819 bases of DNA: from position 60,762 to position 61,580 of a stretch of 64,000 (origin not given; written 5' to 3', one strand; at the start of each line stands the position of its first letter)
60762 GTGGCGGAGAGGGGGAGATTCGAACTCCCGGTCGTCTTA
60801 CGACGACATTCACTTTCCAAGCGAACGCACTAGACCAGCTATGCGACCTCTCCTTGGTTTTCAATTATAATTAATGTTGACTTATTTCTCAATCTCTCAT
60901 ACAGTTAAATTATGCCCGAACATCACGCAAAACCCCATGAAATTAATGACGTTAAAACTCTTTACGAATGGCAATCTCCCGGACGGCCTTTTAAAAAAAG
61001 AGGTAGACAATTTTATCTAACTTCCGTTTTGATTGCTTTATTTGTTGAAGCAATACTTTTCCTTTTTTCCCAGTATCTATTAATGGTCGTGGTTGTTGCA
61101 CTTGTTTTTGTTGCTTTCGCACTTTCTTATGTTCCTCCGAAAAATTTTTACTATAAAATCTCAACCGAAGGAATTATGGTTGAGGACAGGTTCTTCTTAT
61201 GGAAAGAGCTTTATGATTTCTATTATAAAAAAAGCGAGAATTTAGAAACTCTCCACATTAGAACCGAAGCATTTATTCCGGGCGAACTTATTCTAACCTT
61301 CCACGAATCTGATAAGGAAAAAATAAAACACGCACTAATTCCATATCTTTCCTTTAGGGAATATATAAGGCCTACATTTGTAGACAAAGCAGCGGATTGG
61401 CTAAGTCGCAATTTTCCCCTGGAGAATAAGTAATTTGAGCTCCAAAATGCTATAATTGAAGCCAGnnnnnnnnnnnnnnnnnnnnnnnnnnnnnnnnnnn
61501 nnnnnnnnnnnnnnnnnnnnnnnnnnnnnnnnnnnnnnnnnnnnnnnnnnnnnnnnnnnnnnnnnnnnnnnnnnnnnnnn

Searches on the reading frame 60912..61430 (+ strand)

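Call 32: search_protein_families(library=pfam, proteins=[window:60912-61430:+], max_evalue=0.1)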
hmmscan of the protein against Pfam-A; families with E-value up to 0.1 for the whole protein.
window:60912-61430:+ (173 aa): 1 family
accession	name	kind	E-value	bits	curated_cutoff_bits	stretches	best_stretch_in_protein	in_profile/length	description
PF18923.6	DUF5673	-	0.00016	22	26.7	1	82-141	4-60/66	Domain of unknown function (DUF5673)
